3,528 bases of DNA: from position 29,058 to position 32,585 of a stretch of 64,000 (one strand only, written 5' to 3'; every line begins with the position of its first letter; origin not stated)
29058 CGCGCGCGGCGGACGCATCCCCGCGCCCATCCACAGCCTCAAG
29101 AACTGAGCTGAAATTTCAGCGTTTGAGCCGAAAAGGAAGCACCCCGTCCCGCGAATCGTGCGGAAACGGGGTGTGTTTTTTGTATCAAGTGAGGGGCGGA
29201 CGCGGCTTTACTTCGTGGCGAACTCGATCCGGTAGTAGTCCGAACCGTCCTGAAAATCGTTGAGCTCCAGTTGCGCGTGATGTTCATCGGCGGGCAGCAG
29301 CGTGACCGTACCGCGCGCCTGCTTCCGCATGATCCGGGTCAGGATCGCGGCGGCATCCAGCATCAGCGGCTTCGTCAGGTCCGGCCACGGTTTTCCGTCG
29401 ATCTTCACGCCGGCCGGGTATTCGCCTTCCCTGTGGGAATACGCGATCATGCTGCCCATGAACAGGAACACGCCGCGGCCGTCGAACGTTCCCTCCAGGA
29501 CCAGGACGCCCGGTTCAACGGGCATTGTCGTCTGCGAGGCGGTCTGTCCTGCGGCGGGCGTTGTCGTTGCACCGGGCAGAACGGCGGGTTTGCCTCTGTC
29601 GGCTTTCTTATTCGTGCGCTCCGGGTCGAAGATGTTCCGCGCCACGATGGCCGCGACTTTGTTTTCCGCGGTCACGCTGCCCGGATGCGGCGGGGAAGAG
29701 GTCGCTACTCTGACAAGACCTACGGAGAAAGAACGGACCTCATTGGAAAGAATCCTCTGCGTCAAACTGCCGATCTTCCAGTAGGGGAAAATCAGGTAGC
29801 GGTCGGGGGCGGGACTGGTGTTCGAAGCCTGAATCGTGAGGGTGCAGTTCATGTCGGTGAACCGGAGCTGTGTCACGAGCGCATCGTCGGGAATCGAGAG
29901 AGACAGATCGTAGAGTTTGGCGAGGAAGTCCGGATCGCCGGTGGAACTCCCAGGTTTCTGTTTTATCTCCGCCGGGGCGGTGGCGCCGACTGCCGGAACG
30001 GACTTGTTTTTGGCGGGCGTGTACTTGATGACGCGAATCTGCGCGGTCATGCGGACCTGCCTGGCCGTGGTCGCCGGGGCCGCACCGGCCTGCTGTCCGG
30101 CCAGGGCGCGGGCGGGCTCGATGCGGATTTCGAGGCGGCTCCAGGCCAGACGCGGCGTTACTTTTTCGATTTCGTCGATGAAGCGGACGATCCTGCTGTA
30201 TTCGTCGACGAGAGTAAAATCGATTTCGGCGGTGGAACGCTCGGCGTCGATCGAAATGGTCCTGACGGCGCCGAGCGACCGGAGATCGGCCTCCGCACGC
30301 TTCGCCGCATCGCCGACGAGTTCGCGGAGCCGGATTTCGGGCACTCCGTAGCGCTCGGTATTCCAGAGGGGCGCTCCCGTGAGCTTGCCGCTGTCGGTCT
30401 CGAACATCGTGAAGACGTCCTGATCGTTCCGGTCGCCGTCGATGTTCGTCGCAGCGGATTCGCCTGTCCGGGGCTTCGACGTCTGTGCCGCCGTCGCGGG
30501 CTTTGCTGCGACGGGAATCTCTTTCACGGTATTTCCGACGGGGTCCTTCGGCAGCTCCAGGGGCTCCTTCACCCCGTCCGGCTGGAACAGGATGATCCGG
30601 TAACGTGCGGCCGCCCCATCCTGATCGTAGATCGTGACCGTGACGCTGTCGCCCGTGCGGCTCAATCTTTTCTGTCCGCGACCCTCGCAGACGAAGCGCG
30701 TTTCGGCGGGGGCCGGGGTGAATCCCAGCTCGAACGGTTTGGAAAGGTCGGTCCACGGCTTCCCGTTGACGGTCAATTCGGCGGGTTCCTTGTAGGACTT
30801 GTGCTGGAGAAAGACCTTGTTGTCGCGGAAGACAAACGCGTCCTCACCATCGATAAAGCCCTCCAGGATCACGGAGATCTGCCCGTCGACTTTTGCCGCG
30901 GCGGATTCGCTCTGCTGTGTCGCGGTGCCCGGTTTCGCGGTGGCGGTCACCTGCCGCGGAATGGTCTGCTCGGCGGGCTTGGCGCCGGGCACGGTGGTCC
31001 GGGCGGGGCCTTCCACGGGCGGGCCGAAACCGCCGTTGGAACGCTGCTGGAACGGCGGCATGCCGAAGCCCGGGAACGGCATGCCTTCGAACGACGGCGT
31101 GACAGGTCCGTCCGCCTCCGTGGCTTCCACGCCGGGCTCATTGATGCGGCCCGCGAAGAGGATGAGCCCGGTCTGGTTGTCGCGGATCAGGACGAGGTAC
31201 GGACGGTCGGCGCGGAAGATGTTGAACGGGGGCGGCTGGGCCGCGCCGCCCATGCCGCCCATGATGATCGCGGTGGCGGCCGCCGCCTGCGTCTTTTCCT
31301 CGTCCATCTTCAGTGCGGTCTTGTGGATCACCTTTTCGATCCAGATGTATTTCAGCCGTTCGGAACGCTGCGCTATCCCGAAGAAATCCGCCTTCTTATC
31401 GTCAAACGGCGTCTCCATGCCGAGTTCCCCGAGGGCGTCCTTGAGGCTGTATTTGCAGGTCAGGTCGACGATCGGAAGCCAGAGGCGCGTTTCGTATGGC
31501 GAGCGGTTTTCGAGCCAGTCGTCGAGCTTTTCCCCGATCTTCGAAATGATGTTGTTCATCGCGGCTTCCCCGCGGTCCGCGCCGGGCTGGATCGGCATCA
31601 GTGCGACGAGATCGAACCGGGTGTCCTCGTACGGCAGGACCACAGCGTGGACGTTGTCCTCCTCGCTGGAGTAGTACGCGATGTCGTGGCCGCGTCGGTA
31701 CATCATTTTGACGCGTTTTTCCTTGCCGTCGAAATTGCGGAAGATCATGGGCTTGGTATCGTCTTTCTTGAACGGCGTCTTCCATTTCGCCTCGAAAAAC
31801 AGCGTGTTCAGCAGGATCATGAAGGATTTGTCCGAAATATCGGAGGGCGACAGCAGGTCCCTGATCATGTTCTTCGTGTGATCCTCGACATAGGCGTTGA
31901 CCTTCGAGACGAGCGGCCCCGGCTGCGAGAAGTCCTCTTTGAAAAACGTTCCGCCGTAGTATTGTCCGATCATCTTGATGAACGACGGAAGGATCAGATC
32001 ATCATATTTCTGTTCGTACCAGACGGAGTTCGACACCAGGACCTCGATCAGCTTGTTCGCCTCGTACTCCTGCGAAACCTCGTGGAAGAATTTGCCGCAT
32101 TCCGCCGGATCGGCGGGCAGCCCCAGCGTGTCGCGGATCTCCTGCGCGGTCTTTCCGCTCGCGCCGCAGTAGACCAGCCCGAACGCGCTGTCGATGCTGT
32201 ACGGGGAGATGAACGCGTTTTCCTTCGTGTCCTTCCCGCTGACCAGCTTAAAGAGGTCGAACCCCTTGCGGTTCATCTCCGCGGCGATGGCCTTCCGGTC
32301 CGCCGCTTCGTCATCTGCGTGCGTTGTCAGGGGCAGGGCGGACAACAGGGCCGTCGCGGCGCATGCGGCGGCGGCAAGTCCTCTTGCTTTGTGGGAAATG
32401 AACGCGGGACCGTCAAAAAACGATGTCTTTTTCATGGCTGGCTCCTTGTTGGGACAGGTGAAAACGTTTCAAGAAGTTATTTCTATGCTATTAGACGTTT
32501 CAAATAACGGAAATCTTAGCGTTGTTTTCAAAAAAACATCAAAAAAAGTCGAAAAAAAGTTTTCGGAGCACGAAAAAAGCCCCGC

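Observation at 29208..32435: Secreted inhibitory-type serpin fused to a 640-aa non-serpin extension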

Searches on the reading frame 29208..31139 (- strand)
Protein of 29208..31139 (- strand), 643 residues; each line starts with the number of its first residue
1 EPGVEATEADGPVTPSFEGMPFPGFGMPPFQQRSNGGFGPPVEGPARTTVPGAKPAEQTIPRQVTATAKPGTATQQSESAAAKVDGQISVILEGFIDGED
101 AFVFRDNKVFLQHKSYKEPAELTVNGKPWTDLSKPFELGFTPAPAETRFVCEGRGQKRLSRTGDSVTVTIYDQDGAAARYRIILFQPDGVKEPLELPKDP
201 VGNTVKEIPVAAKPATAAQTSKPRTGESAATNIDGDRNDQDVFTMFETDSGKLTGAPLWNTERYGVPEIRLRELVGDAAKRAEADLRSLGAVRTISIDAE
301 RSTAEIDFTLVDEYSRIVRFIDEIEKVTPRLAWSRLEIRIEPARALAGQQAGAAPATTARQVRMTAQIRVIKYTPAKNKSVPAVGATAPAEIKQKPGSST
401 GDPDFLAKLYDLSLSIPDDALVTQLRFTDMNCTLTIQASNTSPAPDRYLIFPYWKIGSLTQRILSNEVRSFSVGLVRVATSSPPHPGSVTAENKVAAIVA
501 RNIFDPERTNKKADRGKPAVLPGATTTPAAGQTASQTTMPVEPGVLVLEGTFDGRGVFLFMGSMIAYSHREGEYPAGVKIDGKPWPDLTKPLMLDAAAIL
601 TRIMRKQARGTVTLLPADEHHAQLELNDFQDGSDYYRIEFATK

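Call 8: search_protein_families(library=pfam, proteins=[window:29208-31139:-], max_evalue=10)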
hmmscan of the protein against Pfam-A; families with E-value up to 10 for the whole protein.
window:29208-31139:- (643 aa): 1 family
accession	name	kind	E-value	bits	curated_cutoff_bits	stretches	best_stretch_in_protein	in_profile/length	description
PF03100.22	CcmE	-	0.15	12.9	24.6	1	272-315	8-51/99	CcmE domain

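Call 9: find_homologous_proteins(query=window:29208-31139:-, max_evalue=0.001)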
Query window:29208-31139:- (643 aa): 42 proteins with E <= 0.001 among 8000 candidates.
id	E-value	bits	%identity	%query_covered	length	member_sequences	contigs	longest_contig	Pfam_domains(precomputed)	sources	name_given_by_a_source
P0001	0.0e+0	1370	96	100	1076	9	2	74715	PF00079.26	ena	-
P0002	0.0e+0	1248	89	100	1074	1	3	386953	PF00079.26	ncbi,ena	-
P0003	1.1e-253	862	81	79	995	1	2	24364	PF00079.26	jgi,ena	-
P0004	4.0e-242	824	64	100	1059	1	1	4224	PF00079.26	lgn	-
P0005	6.9e-220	750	58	100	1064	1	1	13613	PF00079.26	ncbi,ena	-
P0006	1.4e-162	561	82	35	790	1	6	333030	PF00079.26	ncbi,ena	-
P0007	4.0e-154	533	63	68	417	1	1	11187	-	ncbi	-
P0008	2.8e-153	530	80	35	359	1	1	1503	-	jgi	jgi:hypothetical protein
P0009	2.6e-151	524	81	34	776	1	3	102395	PF00079.26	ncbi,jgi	jgi:serpin B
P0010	5.3e-149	516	78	35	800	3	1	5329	PF00079.26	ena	-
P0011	2.8e-146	507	78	36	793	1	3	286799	PF00079.26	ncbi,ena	-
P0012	8.2e-146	505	54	79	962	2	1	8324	PF00079.26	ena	-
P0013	6.6e-138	479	49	86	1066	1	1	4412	PF00079.26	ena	-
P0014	4.8e-131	457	49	80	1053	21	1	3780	PF00079.26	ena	-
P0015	1.3e-108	383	62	35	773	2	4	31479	PF00079.26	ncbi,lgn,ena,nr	ncbi:MAG: serpin family protein [Lentisphaeria bacterium]|nr:serpin family protein [Lentisphaeria ba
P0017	1.1e-99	353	53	51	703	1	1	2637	-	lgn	-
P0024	2.0e-93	332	50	53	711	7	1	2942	-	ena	-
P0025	2.7e-93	332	54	49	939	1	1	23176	PF00079.26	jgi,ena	-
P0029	9.7e-90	320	56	49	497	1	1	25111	-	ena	-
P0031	4.0e-86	308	50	46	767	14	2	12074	-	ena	-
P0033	6.0e-81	291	44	54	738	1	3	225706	-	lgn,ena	-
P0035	1.2e-62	231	31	33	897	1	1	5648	-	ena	-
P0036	5.4e-59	219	55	17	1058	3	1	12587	-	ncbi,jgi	jgi:tetratricopeptide (TPR) repeat protein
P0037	7.8e-43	165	52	22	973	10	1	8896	-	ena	-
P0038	7.8e-36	142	38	18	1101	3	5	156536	-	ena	-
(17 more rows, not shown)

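Call 24: search_protein_families(library=pfam, proteins=[P0017, P0024, P0031, P0033, P0035, P0036, P0037, P0038, P0013, P0029], max_evalue=0.01)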
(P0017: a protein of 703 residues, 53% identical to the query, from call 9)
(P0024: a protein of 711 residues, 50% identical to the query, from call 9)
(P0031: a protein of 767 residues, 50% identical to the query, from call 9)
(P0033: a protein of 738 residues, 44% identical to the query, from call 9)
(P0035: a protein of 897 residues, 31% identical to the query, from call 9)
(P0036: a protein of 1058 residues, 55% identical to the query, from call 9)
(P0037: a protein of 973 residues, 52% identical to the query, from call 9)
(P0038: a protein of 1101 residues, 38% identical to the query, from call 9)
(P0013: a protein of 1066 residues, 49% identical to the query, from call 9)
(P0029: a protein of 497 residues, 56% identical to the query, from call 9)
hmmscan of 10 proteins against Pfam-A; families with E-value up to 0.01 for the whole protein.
P0017 (703 aa): 0 families

P0024 (711 aa): 0 families

P0031 (767 aa): 0 families

P0033 (738 aa): 0 families

P0035 (897 aa): 0 families

P0036 (1058 aa): 0 families

P0037 (973 aa): 1 family
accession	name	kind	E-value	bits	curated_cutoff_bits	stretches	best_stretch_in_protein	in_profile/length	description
PF07691.17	PA14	-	0.00042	20.6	24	0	165-296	39-127/147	PA14 domain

P0038 (1101 aa): 0 families

P0013 (1066 aa): 1 family
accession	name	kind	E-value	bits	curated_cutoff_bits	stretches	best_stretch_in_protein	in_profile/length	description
PF00079.25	Serpin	-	1.1e-90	305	27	1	148-529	4-370/370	Serpin (serine protease inhibitor)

P0029 (497 aa): 2 families
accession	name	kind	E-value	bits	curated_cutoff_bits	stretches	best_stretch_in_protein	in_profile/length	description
PF13326.11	PSII_Pbs27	-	0.00072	20.3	25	1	7-83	2-78/140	Photosystem II Pbs27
PF08614.16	ATG16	-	0.0019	18.8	33.7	1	415-494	71-141/200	Autophagy protein 16 (ATG16)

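Call 30: find_encoding_contigs(protein=P0002, flank=10000, max_places=3)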
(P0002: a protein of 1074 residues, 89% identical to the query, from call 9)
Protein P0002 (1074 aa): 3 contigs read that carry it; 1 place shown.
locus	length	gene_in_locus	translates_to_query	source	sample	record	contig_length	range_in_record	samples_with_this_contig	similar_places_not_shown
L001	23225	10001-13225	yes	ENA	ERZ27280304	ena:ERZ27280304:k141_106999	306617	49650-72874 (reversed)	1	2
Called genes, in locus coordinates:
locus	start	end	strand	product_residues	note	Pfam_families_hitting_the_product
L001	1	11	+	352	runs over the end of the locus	PF04389:Peptidase_M28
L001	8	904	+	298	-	PF06293:Kdo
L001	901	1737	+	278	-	PF06293:Kdo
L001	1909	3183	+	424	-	PF04413:Glycos_transf_N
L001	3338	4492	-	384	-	-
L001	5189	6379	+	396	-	PF00926:DHBP_synthase, PF00925:GTP_cyclohydro2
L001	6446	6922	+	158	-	PF00885:DMRL_synthase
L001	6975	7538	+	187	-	PF01029:NusB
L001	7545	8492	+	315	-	PF02881:SRP54_N, PF13604:AAA_30 (weak), PF00448:SRP54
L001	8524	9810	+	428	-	PF00275:EPSP_synthase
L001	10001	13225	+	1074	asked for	PF00079:Serpin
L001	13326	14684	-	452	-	PF05167:DUF711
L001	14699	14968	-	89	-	PF01842:ACT, PF13740:ACT_6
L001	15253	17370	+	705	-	PF03648:Glyco_hydro_67N, PF07488:Glyco_hydro_67M, PF07477:Glyco_hydro_67C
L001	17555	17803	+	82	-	PF13711:DUF4160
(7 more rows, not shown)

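Call 32: find_encoding_contigs(protein=P0033, flank=10000, max_places=2)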
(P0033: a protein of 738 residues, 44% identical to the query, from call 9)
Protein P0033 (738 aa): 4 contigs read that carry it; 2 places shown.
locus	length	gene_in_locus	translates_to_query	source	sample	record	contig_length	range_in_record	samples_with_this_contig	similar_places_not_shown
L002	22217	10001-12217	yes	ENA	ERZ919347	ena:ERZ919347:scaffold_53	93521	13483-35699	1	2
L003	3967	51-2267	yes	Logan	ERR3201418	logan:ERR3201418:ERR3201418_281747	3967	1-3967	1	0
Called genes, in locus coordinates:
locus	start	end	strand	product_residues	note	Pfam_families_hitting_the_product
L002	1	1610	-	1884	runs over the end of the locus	PF03415:Peptidase_C11, PF00353:HemolysinCabind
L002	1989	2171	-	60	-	-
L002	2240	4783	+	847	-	-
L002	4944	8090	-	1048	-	PF03415:Peptidase_C11, PF00353:HemolysinCabind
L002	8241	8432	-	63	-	PF17762:HTH_ParB (weak)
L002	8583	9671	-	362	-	-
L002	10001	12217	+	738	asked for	-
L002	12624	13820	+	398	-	PF13173:AAA_14, PF13635:DUF4143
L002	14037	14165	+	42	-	-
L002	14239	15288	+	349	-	-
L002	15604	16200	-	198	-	-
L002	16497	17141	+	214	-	-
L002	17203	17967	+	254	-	-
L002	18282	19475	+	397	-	PF13173:AAA_14, PF13635:DUF4143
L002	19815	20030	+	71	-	-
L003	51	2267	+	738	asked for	-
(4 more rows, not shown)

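Call 73: find_encoding_contigs(protein=P0006, flank=10000, max_places=1)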
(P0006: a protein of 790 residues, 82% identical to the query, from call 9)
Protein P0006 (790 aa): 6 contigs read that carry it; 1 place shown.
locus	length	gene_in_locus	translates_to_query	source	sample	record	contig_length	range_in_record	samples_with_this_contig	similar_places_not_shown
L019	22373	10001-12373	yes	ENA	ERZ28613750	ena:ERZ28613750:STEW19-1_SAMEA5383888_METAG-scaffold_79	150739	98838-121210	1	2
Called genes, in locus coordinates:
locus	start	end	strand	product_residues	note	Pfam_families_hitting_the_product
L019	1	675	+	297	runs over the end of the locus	PF06293:Kdo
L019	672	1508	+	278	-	PF06293:Kdo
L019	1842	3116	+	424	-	PF04413:Glycos_transf_N, PF00534:Glycos_transf_1 (weak)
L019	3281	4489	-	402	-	-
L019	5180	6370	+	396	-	PF00926:DHBP_synthase, PF00925:GTP_cyclohydro2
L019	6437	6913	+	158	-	PF00885:DMRL_synthase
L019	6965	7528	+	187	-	PF01029:NusB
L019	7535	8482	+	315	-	PF02881:SRP54_N, PF13604:AAA_30 (weak), PF00448:SRP54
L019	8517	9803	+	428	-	PF00275:EPSP_synthase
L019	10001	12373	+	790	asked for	PF00079:Serpin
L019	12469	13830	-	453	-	PF05167:DUF711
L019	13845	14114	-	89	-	PF01842:ACT, PF13740:ACT_6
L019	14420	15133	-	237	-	PF00535:Glycos_transf_2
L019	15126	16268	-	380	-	PF13450:NAD_binding_8, PF01593:Amino_oxidase (weak), PF03275:GLF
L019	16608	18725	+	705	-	PF03648:Glyco_hydro_67N, PF07488:Glyco_hydro_67M, PF07477:Glyco_hydro_67C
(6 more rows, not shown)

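Call 74: find_encoding_contigs(protein=P0025, flank=10000, max_places=1)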
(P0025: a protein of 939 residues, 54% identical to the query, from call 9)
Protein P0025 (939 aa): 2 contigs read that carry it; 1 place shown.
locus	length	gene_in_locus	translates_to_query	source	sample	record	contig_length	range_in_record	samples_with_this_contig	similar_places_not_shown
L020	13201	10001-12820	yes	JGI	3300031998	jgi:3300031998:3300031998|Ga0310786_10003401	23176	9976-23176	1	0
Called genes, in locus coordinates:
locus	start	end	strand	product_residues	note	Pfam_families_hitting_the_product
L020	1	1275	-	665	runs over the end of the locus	PF03717:PBP_dimer, PF00905:Transpeptidase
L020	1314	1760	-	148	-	-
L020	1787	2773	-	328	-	PF01795:Methyltransf_5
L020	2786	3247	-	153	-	PF02381:MraZ (faint)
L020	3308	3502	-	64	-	-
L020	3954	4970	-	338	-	-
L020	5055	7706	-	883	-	PF22847:Glyco_hydro_43_rel, PF22848:ASD1_dom, PF06964:Alpha-L-AF_C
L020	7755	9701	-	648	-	PF00251:Glyco_hydro_32N (weak), PF22847:Glyco_hydro_43_rel, PF04616:Glyco_hydro_43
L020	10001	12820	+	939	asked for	PF00079:Serpin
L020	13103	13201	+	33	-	?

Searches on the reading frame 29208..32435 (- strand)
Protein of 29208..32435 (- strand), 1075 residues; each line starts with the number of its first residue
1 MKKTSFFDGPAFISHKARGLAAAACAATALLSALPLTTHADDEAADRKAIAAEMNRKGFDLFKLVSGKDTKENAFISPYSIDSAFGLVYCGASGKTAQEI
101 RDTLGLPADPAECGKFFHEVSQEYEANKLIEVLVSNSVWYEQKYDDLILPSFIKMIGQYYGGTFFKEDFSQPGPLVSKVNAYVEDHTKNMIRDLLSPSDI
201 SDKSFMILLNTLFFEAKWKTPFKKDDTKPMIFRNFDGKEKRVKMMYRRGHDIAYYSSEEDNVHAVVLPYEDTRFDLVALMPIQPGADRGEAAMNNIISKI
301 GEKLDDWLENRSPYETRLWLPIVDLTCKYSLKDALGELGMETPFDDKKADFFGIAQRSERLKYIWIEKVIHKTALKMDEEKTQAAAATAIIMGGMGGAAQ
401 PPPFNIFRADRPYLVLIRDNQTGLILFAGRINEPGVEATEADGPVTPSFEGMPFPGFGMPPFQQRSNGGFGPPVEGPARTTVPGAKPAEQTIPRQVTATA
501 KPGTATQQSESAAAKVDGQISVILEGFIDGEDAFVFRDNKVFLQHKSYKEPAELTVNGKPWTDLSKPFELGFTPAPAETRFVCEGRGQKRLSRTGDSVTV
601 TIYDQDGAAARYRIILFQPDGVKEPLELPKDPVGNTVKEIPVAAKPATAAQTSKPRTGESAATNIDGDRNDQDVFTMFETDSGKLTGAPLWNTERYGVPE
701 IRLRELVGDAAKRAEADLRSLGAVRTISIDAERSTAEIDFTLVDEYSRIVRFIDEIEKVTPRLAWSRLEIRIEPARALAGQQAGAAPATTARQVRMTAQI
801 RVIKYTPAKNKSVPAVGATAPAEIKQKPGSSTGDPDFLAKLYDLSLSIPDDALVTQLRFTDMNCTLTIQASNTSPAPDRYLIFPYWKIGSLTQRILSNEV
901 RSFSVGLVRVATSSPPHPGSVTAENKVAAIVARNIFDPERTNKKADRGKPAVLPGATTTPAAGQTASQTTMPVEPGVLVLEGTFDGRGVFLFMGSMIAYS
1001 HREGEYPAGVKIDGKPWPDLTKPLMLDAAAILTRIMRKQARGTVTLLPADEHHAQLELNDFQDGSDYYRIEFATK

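Call 3: search_protein_families(library=pfam, proteins=[window:29208-32435:-], max_evalue=1)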
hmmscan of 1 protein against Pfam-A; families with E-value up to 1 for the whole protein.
window:29208-32435:- (1075 aa): 1 family
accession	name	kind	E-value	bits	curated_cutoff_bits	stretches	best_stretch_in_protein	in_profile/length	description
PF00079.25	Serpin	-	8.3e-84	282.4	27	1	55-434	4-370/370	Serpin (serine protease inhibitor)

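Call 4: search_protein_families(library=ncbifam, proteins=[window:29208-32435:-], max_evalue=1)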
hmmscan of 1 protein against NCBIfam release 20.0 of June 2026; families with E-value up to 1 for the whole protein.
window:29208-32435:- (1075 aa): 1 family
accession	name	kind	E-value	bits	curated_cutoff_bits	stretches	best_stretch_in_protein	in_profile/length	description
NF040576.1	T2SS_GspM_XpsM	equivalog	0.027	14.1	60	1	702-806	83-178/180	type II secretion system protein GspM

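Call 5: search_solved_structures(query=window:29208-32435:-, max_evalue=1, show_alignments=1)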
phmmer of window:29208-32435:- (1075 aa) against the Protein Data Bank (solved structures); distinct sequences matched with E-value up to 1: 212 (the best 60 are shown).
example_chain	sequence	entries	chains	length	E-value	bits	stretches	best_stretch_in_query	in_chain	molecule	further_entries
8gxv_A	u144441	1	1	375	1.8e-44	155.3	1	69-434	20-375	Proteinase inhibitor I4 serpin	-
5cdx_A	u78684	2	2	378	4.6e-44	153.9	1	51-434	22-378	Conserpin | Conserpin in the latent state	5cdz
6ee5_A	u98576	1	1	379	9.8e-44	152.9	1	51-434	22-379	Conserpin-AATRCL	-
5ce0_A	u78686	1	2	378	1.7e-43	152.1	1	51-434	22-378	Native conserpin with Z-variant (E342K)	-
4ga7_A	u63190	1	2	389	2.8e-43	151.3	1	50-434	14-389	Leukocyte elastase inhibitor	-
2dut_A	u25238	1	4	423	7.9e-43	149.9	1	49-431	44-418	Heterochromatin-associated protein MENT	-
7pmu_A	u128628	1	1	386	1.5e-42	148.9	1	42-432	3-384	Serpin-8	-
5ncs_A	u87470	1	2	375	3.1e-42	147.9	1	55-433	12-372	Serpin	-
3f5n_A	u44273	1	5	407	1.2e-41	145.9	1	67-436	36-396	Neuroserpin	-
3fgq_A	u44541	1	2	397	2.4e-41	144.9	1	67-434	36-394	Neuroserpin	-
2h4r_A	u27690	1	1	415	2.9e-39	138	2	135-431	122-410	Heterochromatin-associated protein MENT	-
2h4q_A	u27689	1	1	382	4.2e-38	134.2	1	49-392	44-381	Heterochromatin-associated protein MENT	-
4dy0_A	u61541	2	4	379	3e-36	128.1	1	57-434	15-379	Glia-derived nexin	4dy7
2zv6_A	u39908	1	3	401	3.3e-36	128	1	53-434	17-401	Serpin B3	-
4zk0_A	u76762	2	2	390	3.5e-36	127.8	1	53-434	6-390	Serpin B4 | Serpin B3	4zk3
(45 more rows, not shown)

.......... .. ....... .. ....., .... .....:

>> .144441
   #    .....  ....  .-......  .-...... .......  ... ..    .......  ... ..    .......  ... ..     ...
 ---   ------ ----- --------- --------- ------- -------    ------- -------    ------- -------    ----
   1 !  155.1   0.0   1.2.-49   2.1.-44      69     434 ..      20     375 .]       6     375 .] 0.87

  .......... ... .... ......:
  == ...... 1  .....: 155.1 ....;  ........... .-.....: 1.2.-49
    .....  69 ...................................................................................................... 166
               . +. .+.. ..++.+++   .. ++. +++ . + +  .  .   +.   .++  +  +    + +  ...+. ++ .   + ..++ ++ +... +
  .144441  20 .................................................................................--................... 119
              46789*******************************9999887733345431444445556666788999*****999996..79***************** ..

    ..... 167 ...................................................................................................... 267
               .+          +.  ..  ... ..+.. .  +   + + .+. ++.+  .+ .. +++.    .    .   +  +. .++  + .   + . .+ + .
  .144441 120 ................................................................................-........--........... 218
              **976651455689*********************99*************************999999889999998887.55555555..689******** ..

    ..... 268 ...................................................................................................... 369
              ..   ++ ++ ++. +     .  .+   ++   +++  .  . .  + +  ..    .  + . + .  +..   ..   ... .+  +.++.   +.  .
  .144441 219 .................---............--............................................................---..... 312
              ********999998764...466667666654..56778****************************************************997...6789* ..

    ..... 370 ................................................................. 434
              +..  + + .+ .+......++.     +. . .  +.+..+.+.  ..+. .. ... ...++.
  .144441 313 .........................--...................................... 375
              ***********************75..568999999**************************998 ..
